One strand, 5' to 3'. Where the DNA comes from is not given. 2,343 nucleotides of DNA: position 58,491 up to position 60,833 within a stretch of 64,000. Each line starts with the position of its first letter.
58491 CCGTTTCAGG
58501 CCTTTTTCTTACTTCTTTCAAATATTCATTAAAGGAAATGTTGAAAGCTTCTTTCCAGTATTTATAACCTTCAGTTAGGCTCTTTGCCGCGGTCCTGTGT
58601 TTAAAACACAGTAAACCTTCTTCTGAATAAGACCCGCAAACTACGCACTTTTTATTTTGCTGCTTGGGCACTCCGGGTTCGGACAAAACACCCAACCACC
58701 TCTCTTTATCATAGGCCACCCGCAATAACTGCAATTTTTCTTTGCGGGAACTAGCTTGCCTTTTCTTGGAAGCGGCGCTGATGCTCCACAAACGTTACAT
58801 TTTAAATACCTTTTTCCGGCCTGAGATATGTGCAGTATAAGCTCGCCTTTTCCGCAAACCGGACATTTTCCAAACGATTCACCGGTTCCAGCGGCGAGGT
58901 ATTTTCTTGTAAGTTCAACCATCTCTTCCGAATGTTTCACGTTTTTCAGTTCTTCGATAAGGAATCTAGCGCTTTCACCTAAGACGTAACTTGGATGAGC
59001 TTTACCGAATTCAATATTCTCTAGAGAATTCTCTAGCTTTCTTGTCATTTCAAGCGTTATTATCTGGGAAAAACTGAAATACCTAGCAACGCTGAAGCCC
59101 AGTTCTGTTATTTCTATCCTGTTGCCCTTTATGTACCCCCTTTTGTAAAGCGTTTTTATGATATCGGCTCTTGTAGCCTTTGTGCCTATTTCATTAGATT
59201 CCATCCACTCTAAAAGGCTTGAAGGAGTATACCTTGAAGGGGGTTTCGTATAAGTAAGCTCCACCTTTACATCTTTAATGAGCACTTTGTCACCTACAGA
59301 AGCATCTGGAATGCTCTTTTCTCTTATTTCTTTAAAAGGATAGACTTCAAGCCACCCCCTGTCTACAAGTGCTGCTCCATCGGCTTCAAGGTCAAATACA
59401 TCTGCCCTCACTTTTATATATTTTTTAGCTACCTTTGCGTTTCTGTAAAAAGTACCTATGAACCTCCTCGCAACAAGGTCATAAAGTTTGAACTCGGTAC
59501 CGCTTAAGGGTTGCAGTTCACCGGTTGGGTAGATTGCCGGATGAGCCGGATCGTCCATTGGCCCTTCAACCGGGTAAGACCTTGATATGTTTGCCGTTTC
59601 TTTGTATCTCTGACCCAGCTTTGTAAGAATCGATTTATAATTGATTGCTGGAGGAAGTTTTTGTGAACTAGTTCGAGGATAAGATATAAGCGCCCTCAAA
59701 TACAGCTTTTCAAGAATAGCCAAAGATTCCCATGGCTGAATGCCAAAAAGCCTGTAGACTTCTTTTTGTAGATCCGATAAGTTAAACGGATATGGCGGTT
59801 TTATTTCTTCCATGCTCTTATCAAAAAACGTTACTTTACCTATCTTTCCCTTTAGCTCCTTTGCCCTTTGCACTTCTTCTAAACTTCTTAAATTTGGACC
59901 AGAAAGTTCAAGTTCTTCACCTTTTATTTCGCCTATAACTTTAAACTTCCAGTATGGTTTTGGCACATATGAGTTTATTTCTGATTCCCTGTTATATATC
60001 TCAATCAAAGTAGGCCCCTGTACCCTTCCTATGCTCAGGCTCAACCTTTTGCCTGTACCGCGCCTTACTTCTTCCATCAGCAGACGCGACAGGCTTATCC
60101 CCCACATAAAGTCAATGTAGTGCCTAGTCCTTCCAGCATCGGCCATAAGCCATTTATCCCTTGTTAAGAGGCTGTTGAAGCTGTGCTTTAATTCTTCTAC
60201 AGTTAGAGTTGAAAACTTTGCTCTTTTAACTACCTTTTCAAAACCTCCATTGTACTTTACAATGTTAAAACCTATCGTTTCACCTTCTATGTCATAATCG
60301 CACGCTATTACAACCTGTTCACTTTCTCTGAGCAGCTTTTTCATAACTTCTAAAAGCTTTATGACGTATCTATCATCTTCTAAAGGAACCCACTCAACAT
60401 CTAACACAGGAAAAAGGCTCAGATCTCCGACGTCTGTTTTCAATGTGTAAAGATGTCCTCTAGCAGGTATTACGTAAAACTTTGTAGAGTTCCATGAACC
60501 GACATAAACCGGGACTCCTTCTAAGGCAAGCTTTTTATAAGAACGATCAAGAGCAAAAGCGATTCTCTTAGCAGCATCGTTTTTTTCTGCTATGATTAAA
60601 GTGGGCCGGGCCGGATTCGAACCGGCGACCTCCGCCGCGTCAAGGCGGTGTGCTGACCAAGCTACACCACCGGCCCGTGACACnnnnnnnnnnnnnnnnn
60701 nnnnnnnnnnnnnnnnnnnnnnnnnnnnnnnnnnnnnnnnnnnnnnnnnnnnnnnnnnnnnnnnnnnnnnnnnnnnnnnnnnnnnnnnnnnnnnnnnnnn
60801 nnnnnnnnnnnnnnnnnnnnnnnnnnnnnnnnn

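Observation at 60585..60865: rpl40e - tRNA-Val - topoisomerase IA packed head-to-tail; the topoisomerase has no canonical start codon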

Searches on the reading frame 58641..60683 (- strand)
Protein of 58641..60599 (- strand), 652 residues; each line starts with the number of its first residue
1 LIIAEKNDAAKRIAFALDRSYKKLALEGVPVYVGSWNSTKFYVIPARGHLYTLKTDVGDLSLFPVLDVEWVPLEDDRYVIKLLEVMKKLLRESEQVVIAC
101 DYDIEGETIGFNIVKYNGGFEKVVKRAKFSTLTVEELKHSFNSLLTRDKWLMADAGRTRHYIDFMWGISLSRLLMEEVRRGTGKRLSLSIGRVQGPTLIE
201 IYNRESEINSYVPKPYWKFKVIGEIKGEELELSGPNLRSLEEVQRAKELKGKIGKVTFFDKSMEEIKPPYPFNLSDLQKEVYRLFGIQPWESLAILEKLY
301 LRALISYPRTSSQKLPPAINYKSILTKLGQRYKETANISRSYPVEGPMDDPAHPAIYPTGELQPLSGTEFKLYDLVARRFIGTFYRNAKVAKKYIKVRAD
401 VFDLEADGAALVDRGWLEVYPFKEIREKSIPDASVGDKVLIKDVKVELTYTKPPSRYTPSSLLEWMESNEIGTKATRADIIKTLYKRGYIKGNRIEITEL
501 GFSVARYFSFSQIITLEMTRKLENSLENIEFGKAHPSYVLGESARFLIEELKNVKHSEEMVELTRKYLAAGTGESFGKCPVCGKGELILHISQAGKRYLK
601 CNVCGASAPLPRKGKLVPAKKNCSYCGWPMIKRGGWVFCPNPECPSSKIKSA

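Call 7: search_protein_families(library=pfam, proteins=[window:58641-60599:-])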
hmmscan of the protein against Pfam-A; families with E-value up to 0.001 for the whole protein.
window:58641-60599:- (652 aa): 3 families
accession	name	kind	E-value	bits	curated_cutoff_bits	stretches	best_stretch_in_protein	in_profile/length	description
PF01131.25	Topoisom_bac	-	3.4e-100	336.4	35.1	1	152-539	6-409/411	DNA topoisomerase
PF01751.28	Toprim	-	8.2e-13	48.8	23.1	1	1-131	2-95/96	Toprim domain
PF24859.1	FdhE_central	-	0.00081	19.9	27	0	579-607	2-34/39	FdhE, central domain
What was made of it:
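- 60585..60587 (-): GAA, the codon for the invariant TOPRIM glutamate (E of AEK). The Pfam Toprim match starts at residue 1 (call 7).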

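Call 8: search_protein_families(library=ncbifam, proteins=[window:58641-60599:-])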
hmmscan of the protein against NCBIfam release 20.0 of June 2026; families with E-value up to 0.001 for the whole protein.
window:58641-60599:- (652 aa): 12 families
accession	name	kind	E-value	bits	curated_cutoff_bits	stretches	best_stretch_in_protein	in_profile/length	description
NF004438.0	PRK05776.1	equivalog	6.4e-179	596.3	793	1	1-600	11-631/677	DNA topoisomerase I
TIGR01057.1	topA_arch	equivalog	3.8e-164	547.3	458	1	3-602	1-613/618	DNA topoisomerase I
NF005555.0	PRK07220.1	equivalog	7.5e-112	375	635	1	1-632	3-647/740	DNA topoisomerase I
NF011532.0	PRK14973.1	equivalog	1.3e-90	304.5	930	1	1-623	3-638/936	DNA topoisomerase I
NF005829.0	PRK07726.1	subfamily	2.5e-74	251.1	597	1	1-566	3-608/669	DNA topoisomerase 3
TIGR01051.1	topA_bact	equivalog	4.6e-64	217.5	456.4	1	81-602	67-620/632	type I DNA topoisomerase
TIGR01056.1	topB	subfamily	5e-62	210.4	515.75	1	1-561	4-607/706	DNA topoisomerase III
NF006032.0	PRK08173.1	equivalog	2e-46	158.2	1058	1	1-557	5-611/863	DNA topoisomerase III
TIGR01054.1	rgy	equivalog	1.6e-45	155.2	471.7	1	83-542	709-1164/1172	reverse gyrase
NF006451.0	PRK08780.1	equivalog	1.7e-41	142.5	1265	1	81-543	62-565/824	DNA topoisomerase I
NF011313.0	PRK14724.1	equivalog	3.7e-31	107.8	1088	1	78-469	85-522/988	DNA topoisomerase III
NF004966.0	PRK06319.1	equivalog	4.5e-31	107.7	868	2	266-530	265-556/862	DNA topoisomerase I/SWI domain fusion protein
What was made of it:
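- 58641..60599 (-): Conserved topoisomerase IA body: 652 codons from LIIAEK to the stop TAG at 58643-58641. The full ORF from the GTG is 60683-58641 (680 codons). TIGR01057 547 bits (cutoff 458); PF01751 and PF01131 (calls 7, 8).
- On Type IA DNA topoisomerase, archaeal TopA/Topo III type: TIGR01057 547 bits against a cutoff of 458 (call 8).
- Checked: TIGR01057 topA_arch scores 547 bits against a cutoff of 458 (calls 7, 8).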

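Call 9: find_homologous_proteins(query=window:58641-60599:-, max_evalue=1e-50)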
Query window:58641-60599:- (652 aa): 7987 proteins with E <= 1e-50 among 8000 candidates; the best 120 are listed.
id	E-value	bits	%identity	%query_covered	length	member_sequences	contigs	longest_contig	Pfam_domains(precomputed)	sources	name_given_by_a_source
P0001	0.0e+0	1474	99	100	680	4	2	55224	PF01131.26,PF01751.29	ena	-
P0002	0.0e+0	1332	88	100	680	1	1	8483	PF01131.26,PF01751.29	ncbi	-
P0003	0.0e+0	1319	86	100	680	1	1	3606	PF01131.26,PF01751.29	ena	-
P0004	0.0e+0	1317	85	100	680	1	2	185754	PF01131.26,PF01751.29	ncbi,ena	-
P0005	0.0e+0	1317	85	100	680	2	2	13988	PF01131.26,PF01751.29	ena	-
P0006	0.0e+0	1317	85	100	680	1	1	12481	PF01131.26,PF01751.29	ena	-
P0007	0.0e+0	1317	85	100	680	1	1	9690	PF01131.26,PF01751.29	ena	-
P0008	0.0e+0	1316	85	100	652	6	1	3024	PF01131.26,PF01751.29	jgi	-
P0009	0.0e+0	1314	85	100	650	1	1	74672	PF01131.26,PF01751.29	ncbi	ncbi:MAG: DNA topoisomerase I [Nitrososphaeria archaeon]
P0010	0.0e+0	1314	85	100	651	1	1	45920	PF01131.26,PF01751.29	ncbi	ncbi:MAG: DNA topoisomerase I [Nitrososphaeria archaeon]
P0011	0.0e+0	1312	85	100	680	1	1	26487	PF01131.26,PF01751.29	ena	-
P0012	0.0e+0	1282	84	100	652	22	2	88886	PF01131.26,PF01751.29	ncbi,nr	ncbi:MAG: DNA topoisomerase I [Nitrososphaeria archaeon]|nr:DNA topoisomerase I [Nitrososphaerota ar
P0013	0.0e+0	1089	71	100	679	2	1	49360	PF01131.26,PF01751.29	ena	-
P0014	0.0e+0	1083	69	100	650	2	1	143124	PF01131.26,PF01751.29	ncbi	ncbi:MAG: DNA topoisomerase I [Nitrososphaeria archaeon]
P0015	4.2e-254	863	83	68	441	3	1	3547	PF01131.26,PF01751.29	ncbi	ncbi:MAG: DNA topoisomerase, partial [Nitrososphaeria archaeon]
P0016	4.0e-247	840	57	99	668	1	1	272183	PF01131.26,PF01751.29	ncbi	-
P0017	1.9e-232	791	53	99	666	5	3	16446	PF01131.26,PF01751.29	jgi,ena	-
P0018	8.9e-223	760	52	99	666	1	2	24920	PF01131.26,PF01751.29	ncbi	-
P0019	1.3e-222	759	52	99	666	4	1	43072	PF01131.26,PF01751.29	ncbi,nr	ncbi:MAG: DNA topoisomerase I [Nitrososphaerota archaeon]|nr:DNA topoisomerase I [Nitrososphaerota a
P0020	1.3e-221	756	53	97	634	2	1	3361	PF01131.26,PF01751.29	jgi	-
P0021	2.1e-219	748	51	99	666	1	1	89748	PF01131.26,PF01751.29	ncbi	ncbi:MAG: DNA topoisomerase I [Nitrososphaeria archaeon]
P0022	1.3e-218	746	51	99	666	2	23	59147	PF01131.26,PF01751.29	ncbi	ncbi:MAG: DNA topoisomerase I [Conexivisphaerales archaeon]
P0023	3.5e-167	576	44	100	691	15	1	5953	PF01396.25,PF01131.26,PF01751.29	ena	-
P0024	1.7e-163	564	43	100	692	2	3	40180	PF01131.26,PF01751.29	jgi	-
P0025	6.0e-163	562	43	99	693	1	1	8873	PF01396.25,PF01131.26,PF01751.29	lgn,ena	-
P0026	5.1e-162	559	43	99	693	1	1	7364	PF01396.25,PF01131.26,PF01751.29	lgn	-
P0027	2.0e-155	537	43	99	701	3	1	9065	PF01396.25,PF01131.26,PF01751.29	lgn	-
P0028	7.7e-152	525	43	99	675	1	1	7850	PF01396.25,PF01131.26,PF01751.29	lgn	-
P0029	1.7e-151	524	42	99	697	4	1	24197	PF01396.25,PF01131.26,PF01751.29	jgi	jgi:DNA topoisomerase-1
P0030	3.7e-151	523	42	100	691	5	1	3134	PF01396.25,PF01131.26,PF01751.29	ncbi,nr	ncbi:MAG: DNA topoisomerase I [Candidatus Hecatellales archaeon]|nr:MAG: DNA topoisomerase I [Candid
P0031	4.0e-149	516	43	99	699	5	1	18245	PF01396.25,PF01131.26,PF01751.29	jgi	-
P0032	6.9e-149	515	43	99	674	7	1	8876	PF01396.25,PF01131.26,PF01751.29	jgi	-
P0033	3.2e-148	513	43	99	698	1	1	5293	PF01396.25,PF01131.26,PF01751.29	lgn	-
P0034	2.3e-147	510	43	99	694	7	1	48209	PF01396.25,PF01131.26,PF01751.29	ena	-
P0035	8.0e-147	509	43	99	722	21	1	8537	PF01131.26,PF01751.29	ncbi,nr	ncbi:DNA topoisomerase I [Candidatus Bathyarchaeota archaeon]|nr:MAG: DNA topoisomerase I [Candidatu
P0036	2.3e-146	507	42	100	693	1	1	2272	PF01131.26,PF01751.29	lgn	-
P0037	1.1e-145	505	42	100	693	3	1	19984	PF01131.26,PF01751.29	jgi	-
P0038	1.2e-145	505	43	100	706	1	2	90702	PF01131.26,PF01751.29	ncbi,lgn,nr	ncbi:MAG: DNA topoisomerase I [Thaumarchaeota archaeon]|nr:DNA topoisomerase I [Nitrososphaerota arc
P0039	1.9e-145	504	42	100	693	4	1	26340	PF01396.25,PF01131.26,PF01751.29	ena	-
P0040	6.0e-145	502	41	100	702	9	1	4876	PF01131.26,PF01751.29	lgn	-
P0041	6.1e-145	502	43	99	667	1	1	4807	PF01131.26,PF01751.29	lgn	-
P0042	1.2e-144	501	41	100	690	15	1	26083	PF01396.25,PF01131.26,PF01751.29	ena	-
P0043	1.6e-144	501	43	99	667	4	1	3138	PF01131.26,PF01751.29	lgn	-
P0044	1.9e-144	501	41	100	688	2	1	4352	PF01131.26,PF01751.29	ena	-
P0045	1.9e-144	501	42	99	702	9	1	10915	PF01396.25,PF01131.26,PF01751.29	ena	-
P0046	2.0e-144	501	42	100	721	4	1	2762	PF01131.26,PF01751.29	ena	-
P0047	2.2e-144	501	42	99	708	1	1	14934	PF01131.26,PF01751.29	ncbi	-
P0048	2.3e-144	501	41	99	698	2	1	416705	PF01396.25,PF01131.26,PF01751.29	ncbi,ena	-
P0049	2.4e-144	500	41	99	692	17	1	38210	PF01131.26,PF01751.29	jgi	-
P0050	2.7e-144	500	40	100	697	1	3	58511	PF01396.25,PF01131.26,PF01751.29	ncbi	-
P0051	9.6e-144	498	42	99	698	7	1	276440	PF01131.26,PF01751.29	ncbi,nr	ncbi:MAG: DNA topoisomerase I [Thaumarchaeota archaeon]|nr:DNA topoisomerase I [Nitrososphaerota arc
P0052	1.1e-143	498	42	99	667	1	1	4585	PF01131.26,PF01751.29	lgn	-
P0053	1.4e-143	498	43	99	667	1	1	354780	PF01131.26,PF01751.29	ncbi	-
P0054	1.5e-143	498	43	99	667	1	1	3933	PF01131.26,PF01751.29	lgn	-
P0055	1.9e-143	497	41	99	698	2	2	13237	PF01396.25,PF01131.26,PF01751.29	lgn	-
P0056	2.4e-143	497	42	99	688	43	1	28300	PF01131.26,PF01751.29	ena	-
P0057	2.5e-143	497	42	99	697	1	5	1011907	PF01131.26,PF01751.29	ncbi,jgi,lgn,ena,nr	ncbi:MAG: DNA topoisomerase I [Thaumarchaeota archaeon]|nr:DNA topoisomerase I [Nitrososphaerota arc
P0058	3.2e-143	497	41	99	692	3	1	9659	PF01131.26,PF01751.29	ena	-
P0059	3.9e-143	496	42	100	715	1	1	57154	PF01131.26,PF01751.29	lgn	-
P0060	3.9e-143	496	42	100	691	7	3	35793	PF01131.26,PF01751.29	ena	-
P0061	6.5e-143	496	42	99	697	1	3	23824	PF01131.26,PF01751.29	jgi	jgi:DNA topoisomerase-1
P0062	8.7e-143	495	42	100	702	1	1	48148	PF01131.26,PF01751.29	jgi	jgi:DNA topoisomerase-1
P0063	1.1e-142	495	43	99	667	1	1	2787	PF01131.26,PF01751.29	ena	-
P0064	1.2e-142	495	43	99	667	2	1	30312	PF01131.26,PF01751.29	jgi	jgi:DNA topoisomerase-1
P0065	1.3e-142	495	41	100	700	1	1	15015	PF01131.26,PF01751.29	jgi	-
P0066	1.7e-142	494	42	99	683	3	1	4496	PF01396.25,PF01131.26,PF01751.29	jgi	jgi:DNA topoisomerase I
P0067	1.8e-142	494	42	100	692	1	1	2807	PF01396.25,PF01131.26,PF01751.29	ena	-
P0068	2.5e-142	494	41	100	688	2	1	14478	PF01131.26,PF01751.29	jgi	-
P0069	2.9e-142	494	43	99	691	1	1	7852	PF01396.25,PF01131.26,PF01751.29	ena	-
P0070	3.4e-142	493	41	100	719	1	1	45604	PF01131.26,PF01751.29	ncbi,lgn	-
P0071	3.5e-142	493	41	99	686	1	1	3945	PF01131.26,PF01751.29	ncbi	ncbi:MAG: DNA topoisomerase I [Nitrososphaerales archaeon]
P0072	3.8e-142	493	42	99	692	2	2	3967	PF01131.26,PF01751.29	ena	-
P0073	3.8e-142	493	41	100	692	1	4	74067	PF01131.26,PF01751.29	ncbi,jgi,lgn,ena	-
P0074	4.4e-142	493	41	99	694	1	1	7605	PF01131.26,PF01751.29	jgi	jgi:DNA topoisomerase-1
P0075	5.3e-142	493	42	99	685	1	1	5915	PF01131.26,PF01751.29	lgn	-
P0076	5.4e-142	493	42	100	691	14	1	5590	PF01131.26,PF01751.29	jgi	-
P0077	6.3e-142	492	41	100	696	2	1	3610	PF01131.26,PF01751.29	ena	-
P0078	7.4e-142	492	40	99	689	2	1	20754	PF01131.26,PF01751.29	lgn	-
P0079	8.8e-142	492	40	100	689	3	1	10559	PF01396.25,PF01131.26,PF01751.29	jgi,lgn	jgi:DNA topoisomerase-1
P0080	9.0e-142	492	42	99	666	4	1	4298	PF01131.26,PF01751.29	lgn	-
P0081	1.1e-141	492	42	99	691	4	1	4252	PF01131.26,PF01751.29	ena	-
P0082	1.2e-141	492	42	99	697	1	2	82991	PF01396.25,PF01131.26,PF01751.29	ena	-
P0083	1.3e-141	491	42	99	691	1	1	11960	PF01396.25,PF01131.26,PF01751.29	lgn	-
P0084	1.4e-141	491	42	100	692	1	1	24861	PF01131.26,PF01751.29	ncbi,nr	ncbi:MAG: DNA topoisomerase I [Candidatus Bathyarchaeota archaeon]|nr:DNA topoisomerase I [Candidatu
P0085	1.8e-141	491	42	99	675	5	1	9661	PF01396.25,PF01131.26,PF01751.29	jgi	jgi:DNA topoisomerase-1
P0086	1.8e-141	491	42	99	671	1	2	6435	PF01131.26,PF01751.29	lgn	-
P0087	3.3e-141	490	40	99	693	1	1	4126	PF01131.26,PF01751.29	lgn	-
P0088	5.2e-141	489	42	100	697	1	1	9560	PF01131.26,PF01751.29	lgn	-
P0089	5.6e-141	489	41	100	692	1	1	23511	PF01396.25,PF01131.26,PF01751.29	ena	-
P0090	5.7e-141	489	42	99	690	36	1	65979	PF01396.25,PF01131.26,PF01751.29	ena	-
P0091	5.9e-141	489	42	99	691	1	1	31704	PF01396.25,PF01131.26,PF01751.29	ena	-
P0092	8.7e-141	489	42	99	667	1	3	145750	PF01131.26,PF01751.29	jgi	jgi:DNA topoisomerase I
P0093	8.7e-141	489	41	100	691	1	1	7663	PF01131.26,PF01751.29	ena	-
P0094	9.5e-141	489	40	99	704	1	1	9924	PF01396.25,PF01131.26,PF01751.29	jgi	jgi:DNA topoisomerase-1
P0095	1.3e-140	488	42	100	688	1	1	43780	PF01396.25,PF01131.26,PF01751.29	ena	-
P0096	1.5e-140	488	42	99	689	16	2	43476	PF01131.26,PF01751.29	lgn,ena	-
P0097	1.6e-140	488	41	99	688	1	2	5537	PF01131.26,PF01751.29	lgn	-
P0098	1.7e-140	488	43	99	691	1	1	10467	PF01396.25,PF01131.26,PF01751.29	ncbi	-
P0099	1.7e-140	488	41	99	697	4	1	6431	PF01396.25,PF01131.26,PF01751.29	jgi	jgi:DNA topoisomerase-1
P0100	1.7e-140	488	40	100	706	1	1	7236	PF01131.26,PF01751.29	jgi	-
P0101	1.8e-140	488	42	99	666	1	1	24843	PF01131.26,PF01751.29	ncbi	-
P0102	1.9e-140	488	41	99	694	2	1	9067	PF01131.26,PF01751.29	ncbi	-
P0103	2.0e-140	487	42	99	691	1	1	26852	PF01396.25,PF01131.26,PF01751.29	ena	-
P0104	2.1e-140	487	41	99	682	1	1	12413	PF01396.25,PF01131.26,PF01751.29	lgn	-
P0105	2.4e-140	487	42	99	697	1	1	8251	PF01131.26,PF01751.29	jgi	-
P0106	2.7e-140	487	42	99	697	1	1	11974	PF01131.26,PF01751.29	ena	-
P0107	2.7e-140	487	42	99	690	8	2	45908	PF01131.26,PF01751.29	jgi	-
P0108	2.9e-140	487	42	99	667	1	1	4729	PF01131.26,PF01751.29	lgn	-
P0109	3.0e-140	487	40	99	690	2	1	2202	PF01396.25,PF01131.26,PF01751.29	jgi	-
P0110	3.5e-140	487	41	99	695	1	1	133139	PF01396.25,PF01131.26,PF01751.29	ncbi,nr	ncbi:MAG: DNA topoisomerase I [Nitrososphaerales archaeon]|nr:DNA topoisomerase I [Nitrososphaerales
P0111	3.7e-140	487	41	99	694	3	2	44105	PF01131.26,PF01751.29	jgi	jgi:DNA topoisomerase-1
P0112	3.8e-140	487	42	99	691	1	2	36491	PF01396.25,PF01131.26,PF01751.29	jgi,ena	-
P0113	5.0e-140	486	42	99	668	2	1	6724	PF01131.26,PF01751.29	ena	-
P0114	5.1e-140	486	41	99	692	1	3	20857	PF01131.26,PF01751.29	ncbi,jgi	-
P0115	6.5e-140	486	41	100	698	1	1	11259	PF01131.26,PF01751.29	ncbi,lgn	ncbi:MAG: DNA topoisomerase I [Nitrososphaerales archaeon]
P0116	6.9e-140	486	42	99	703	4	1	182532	PF01131.26,PF01751.29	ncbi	ncbi:MAG: DNA topoisomerase I [Candidatus Bathyarchaeia archaeon]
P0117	7.1e-140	486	42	99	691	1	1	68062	PF01396.25,PF01131.26,PF01751.29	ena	-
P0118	8.1e-140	485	42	99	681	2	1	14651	PF01396.25,PF01131.26,PF01751.29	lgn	-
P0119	8.5e-140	485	42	99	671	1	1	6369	PF01396.25,PF01131.26,PF01751.29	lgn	-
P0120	9.3e-140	485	41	100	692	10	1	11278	PF01131.26,PF01751.29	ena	-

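Call 13: find_encoding_contigs(protein=P0012, flank=3000, max_places=3)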
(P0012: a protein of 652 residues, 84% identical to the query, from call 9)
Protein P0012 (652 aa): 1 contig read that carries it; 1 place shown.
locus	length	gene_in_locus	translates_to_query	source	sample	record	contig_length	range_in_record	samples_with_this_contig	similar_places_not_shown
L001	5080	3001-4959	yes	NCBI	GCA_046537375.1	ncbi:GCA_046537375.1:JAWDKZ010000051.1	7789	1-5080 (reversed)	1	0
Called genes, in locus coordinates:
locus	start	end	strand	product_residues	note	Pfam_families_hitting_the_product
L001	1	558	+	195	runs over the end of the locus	PF00578:AhpC-TSA, PF08534:Redoxin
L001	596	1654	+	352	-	PF04055:Radical_SAM, PF13353:Fer4_12 (weak)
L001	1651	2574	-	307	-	PF01916:DS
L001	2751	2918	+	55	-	-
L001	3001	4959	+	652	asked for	PF01751:Toprim, PF01131:Topoisom_bac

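Call 14: find_encoding_contigs(protein=P0016, flank=3000, max_places=2)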
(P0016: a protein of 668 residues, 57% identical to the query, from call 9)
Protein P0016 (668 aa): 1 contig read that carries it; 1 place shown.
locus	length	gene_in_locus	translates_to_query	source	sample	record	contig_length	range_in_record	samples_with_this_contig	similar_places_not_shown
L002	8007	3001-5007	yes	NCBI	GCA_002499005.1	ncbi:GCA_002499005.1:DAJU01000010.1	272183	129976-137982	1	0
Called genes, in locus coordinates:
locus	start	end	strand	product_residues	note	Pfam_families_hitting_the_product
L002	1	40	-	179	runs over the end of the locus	PF03266:NTPase_1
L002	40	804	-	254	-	PF00248:Aldo_ket_red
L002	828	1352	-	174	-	PF01928:CYTH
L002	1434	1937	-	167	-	PF01927:Mut7-C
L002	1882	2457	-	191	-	PF00571:CBS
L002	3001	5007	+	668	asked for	PF01751:Toprim, PF01131:Topoisom_bac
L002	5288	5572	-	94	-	PF22769:DCD, PF00692:dUTPase (weak)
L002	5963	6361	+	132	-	PF05158:RNA_pol_Rpc34 (faint)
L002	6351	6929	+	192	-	PF01728:FtsJ, PF01189:Methyltr_RsmB-F (faint), PF13847:Methyltransf_31 (weak)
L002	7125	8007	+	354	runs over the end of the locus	PF02463:SMC_N (weak), PF00005:ABC_tran, PF13304:AAA_21 (faint), PF17912:OB_MalK, PF08402:TOBE_2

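Call 15: find_encoding_contigs(protein=P0017, flank=3000, max_places=3)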
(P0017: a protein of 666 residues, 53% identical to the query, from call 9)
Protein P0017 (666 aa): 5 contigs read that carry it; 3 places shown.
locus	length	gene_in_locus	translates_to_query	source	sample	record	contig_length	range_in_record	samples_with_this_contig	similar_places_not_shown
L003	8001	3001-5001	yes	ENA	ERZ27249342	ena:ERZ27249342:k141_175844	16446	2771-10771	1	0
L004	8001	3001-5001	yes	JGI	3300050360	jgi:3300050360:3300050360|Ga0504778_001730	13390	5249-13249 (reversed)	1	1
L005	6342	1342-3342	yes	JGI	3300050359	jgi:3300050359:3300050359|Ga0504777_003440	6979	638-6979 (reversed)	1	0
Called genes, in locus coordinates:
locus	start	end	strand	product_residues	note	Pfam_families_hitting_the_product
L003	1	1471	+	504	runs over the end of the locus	PF02885:Glycos_trans_3N, PF00591:Glycos_transf_3, PF07831:PYNP_C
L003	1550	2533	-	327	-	PF04055:Radical_SAM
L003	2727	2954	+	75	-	PF13240:Zn_Ribbon_1 (faint)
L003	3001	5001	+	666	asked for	PF01751:Toprim, PF01131:Topoisom_bac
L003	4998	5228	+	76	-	-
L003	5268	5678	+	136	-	PF05158:RNA_pol_Rpc34 (faint), PF01047:MarR (weak)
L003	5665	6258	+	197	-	PF01728:FtsJ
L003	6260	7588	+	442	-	PF00464:SHMT, PF01212:Beta_elim_lyase (weak), PF00155:Aminotran_1_2 (weak)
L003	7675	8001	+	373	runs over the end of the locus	PF00579:tRNA-synt_1b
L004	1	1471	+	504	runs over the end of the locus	PF02885:Glycos_trans_3N, PF00591:Glycos_transf_3, PF07831:PYNP_C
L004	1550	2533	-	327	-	PF04055:Radical_SAM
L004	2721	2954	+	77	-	PF13240:Zn_Ribbon_1 (faint)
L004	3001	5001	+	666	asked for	PF01751:Toprim, PF01131:Topoisom_bac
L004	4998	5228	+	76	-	-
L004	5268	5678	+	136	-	PF05158:RNA_pol_Rpc34 (faint), PF01047:MarR (weak)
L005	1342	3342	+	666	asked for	PF01751:Toprim, PF01131:Topoisom_bac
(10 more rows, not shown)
